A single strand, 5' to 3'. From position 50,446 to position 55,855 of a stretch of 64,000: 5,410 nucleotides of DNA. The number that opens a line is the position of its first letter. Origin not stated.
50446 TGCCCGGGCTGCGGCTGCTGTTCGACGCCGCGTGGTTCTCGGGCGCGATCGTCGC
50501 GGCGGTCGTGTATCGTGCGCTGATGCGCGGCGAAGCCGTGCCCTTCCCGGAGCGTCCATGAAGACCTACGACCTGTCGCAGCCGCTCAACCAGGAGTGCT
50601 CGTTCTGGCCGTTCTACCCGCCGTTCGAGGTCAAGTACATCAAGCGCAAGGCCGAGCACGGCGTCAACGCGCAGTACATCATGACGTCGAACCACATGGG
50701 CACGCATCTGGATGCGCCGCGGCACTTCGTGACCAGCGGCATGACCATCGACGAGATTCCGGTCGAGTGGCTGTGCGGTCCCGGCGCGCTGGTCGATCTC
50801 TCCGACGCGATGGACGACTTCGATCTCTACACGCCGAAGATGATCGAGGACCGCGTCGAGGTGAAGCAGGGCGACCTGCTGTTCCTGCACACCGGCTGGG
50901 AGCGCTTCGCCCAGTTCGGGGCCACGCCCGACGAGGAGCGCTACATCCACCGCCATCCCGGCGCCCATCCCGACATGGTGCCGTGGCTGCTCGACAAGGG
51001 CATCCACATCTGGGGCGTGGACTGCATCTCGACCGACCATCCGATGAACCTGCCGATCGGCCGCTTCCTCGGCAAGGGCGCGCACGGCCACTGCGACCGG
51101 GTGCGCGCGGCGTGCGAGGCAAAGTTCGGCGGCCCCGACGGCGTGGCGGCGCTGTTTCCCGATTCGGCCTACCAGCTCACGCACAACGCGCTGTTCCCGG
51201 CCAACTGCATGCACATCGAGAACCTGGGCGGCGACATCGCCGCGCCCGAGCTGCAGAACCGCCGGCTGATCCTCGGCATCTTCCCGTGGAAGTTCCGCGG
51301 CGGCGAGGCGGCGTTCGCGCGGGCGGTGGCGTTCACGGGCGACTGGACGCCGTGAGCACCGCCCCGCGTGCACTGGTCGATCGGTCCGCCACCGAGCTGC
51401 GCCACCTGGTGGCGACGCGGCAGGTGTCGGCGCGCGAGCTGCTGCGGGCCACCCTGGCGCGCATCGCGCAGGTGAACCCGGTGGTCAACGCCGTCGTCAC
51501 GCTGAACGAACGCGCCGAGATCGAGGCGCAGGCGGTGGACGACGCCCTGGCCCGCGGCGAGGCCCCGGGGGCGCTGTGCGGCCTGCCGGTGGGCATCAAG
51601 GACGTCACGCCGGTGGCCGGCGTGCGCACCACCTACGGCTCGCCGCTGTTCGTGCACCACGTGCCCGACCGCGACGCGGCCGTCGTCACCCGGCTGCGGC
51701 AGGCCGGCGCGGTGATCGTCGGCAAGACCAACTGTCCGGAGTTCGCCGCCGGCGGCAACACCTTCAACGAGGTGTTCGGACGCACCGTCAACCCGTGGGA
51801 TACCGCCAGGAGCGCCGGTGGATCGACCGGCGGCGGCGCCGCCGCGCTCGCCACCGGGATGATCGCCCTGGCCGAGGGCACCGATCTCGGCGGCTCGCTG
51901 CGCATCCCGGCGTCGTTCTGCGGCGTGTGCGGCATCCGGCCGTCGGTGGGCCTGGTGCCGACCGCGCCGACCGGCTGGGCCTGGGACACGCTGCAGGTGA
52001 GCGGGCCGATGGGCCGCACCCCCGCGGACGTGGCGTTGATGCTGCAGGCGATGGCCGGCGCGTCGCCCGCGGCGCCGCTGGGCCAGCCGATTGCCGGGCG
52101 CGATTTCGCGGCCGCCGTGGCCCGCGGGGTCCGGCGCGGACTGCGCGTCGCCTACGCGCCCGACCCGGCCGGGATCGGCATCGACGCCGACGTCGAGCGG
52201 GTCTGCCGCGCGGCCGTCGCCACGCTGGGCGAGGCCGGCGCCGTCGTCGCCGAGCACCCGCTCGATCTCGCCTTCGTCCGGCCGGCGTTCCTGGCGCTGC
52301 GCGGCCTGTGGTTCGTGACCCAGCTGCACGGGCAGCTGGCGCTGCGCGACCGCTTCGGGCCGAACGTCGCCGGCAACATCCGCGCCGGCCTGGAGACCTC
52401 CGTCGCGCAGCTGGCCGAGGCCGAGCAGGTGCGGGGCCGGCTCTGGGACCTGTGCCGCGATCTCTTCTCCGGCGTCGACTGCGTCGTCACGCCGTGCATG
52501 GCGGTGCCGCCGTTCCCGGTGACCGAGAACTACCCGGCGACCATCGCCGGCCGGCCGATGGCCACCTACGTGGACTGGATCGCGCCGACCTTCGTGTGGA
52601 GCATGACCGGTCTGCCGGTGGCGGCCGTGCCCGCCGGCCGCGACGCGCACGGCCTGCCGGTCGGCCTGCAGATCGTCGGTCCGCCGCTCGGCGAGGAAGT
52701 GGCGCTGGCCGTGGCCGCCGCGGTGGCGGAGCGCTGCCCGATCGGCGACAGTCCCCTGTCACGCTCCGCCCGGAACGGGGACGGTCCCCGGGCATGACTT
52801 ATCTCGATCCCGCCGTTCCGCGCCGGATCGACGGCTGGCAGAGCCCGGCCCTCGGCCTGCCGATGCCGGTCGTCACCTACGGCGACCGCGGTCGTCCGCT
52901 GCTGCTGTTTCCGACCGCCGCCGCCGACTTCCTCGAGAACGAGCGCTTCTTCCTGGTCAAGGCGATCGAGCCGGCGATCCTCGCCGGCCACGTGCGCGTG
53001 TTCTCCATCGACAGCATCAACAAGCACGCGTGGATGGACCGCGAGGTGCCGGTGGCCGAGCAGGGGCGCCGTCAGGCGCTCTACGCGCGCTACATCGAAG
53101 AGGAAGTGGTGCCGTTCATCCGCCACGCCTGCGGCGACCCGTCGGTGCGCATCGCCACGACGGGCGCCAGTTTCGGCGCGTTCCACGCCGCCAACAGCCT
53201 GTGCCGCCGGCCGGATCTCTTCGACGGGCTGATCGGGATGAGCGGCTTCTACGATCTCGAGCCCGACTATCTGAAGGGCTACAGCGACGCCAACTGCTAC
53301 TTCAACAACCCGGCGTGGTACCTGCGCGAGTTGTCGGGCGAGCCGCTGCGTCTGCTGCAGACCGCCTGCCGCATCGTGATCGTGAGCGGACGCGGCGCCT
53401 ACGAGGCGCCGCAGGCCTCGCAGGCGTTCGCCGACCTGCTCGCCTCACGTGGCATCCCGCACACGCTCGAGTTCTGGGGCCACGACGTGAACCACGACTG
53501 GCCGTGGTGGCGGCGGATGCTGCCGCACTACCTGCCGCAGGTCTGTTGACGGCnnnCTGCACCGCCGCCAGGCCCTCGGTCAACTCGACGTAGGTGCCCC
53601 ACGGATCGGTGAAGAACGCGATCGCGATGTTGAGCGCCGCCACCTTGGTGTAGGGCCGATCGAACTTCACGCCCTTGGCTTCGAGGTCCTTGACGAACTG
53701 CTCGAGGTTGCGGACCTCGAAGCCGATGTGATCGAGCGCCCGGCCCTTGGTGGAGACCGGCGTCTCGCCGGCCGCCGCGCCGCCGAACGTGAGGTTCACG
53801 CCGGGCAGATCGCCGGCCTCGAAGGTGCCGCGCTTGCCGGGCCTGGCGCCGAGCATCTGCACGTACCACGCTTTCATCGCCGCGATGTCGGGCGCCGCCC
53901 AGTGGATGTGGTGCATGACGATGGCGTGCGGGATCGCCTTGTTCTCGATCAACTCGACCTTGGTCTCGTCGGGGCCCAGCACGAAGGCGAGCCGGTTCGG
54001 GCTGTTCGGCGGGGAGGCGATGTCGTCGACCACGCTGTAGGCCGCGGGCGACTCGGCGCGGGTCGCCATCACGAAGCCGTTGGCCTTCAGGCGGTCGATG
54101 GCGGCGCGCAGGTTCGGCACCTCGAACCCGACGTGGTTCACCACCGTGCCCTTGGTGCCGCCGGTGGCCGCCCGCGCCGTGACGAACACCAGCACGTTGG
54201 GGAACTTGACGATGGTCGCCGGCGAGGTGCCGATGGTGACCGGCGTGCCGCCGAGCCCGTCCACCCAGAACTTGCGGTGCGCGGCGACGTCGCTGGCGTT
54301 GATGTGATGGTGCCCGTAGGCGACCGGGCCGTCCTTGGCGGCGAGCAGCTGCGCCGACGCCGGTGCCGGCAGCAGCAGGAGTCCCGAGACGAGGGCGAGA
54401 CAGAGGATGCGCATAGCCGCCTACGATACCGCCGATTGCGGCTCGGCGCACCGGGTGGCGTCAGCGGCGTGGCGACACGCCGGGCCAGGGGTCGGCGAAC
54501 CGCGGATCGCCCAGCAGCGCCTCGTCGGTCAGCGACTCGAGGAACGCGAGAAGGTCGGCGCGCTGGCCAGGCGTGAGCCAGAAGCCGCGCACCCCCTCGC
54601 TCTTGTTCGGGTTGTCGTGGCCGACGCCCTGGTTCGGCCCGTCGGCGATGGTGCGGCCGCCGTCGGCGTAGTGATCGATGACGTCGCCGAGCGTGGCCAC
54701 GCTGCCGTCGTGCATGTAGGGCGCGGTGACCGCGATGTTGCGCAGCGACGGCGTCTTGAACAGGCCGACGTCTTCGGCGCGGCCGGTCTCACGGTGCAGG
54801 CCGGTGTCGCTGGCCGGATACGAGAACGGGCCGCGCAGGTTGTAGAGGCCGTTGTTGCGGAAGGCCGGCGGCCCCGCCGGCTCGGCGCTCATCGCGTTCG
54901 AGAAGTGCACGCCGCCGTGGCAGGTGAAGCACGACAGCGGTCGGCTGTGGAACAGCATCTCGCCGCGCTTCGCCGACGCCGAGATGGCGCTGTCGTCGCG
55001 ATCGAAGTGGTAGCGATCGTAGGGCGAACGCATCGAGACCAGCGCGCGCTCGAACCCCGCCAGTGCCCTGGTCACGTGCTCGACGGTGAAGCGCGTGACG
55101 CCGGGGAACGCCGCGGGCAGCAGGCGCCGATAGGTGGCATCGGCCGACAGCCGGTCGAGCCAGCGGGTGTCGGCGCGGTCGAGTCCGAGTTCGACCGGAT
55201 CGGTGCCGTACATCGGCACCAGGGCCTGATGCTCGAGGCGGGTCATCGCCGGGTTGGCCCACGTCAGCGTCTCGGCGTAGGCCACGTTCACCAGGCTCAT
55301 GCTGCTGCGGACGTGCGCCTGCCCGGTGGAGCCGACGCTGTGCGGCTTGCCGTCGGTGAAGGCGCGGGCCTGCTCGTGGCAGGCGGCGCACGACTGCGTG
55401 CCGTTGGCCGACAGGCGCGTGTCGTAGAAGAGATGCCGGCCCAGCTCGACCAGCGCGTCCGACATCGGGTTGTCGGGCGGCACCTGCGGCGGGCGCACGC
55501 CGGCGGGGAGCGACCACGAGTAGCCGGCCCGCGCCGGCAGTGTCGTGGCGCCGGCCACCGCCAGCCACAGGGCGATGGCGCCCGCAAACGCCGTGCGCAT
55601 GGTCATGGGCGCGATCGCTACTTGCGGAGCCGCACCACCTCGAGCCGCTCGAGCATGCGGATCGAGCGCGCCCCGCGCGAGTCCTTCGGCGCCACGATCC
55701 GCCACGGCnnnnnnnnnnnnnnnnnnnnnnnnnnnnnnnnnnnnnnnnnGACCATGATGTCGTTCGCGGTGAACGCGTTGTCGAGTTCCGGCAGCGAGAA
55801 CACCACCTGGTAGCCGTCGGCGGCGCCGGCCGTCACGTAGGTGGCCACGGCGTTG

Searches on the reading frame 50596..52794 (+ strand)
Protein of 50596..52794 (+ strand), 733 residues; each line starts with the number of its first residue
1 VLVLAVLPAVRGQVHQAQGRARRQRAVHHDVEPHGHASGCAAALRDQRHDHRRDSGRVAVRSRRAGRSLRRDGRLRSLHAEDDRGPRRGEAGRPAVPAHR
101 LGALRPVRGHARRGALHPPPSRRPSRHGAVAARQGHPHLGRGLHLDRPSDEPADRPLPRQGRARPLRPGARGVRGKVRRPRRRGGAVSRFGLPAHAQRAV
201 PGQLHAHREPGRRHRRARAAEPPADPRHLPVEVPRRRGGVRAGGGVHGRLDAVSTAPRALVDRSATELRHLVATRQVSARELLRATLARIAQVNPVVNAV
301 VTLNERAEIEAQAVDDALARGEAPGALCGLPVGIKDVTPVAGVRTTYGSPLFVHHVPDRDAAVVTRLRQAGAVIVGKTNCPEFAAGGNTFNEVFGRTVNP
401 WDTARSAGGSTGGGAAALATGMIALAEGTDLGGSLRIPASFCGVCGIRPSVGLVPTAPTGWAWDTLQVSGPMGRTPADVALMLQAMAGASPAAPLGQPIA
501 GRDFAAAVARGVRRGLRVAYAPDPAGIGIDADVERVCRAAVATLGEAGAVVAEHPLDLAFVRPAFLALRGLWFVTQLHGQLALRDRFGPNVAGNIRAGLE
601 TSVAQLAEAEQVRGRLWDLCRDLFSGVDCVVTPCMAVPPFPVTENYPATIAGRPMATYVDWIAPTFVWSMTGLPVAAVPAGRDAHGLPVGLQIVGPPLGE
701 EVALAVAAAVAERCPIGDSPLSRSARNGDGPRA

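Call 41: search_protein_families(library=pfam, proteins=[window:50596-52794:+], max_evalue=0.00001)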
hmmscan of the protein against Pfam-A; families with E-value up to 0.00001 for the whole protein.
window:50596-52794:+ (733 aa): 1 family
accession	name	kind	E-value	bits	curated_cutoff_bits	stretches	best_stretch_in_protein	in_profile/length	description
PF01425.27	Amidase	-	1.2e-97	328.2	27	1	281-701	1-442/445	Amidase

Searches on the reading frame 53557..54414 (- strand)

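Call 41: search_protein_families(library=pfam, proteins=[window:53557-54414:-], max_evalue=0.00001)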
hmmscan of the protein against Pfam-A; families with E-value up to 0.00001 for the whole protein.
window:53557-54414:- (286 aa): 2 families
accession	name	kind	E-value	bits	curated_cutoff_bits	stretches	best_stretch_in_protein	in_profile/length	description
PF13669.12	Glyoxalase_4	-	1.8e-18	67.2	27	1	168-267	1-109/109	Glyoxalase/Bleomycin resistance protein/Dioxygenase superfamily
PF00903.31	Glyoxalase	-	6.4e-17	62.5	20.6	1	167-278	2-121/121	Glyoxalase/Bleomycin resistance protein/Dioxygenase superfamily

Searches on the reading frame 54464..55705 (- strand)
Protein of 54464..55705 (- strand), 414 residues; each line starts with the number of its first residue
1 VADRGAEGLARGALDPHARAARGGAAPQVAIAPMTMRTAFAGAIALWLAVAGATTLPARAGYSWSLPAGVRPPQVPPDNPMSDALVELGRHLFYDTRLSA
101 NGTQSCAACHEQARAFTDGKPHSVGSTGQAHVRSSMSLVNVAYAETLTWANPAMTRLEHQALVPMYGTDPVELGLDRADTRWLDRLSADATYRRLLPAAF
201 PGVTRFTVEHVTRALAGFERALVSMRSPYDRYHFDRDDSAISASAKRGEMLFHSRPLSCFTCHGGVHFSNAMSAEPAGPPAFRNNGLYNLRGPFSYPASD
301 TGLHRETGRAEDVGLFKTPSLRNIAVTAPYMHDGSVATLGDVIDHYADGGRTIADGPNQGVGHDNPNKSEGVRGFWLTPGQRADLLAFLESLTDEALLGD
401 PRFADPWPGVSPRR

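Call 41: search_protein_families(library=pfam, proteins=[window:54464-55705:-], max_evalue=0.00001)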
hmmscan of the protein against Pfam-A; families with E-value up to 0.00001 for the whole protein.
window:54464-55705:- (414 aa): 1 family
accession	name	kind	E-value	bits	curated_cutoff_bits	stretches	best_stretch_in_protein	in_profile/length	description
PF03150.19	CCP_MauG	-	4.5e-44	151.1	25.6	1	84-233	2-144/149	Di-haem cytochrome c peroxidase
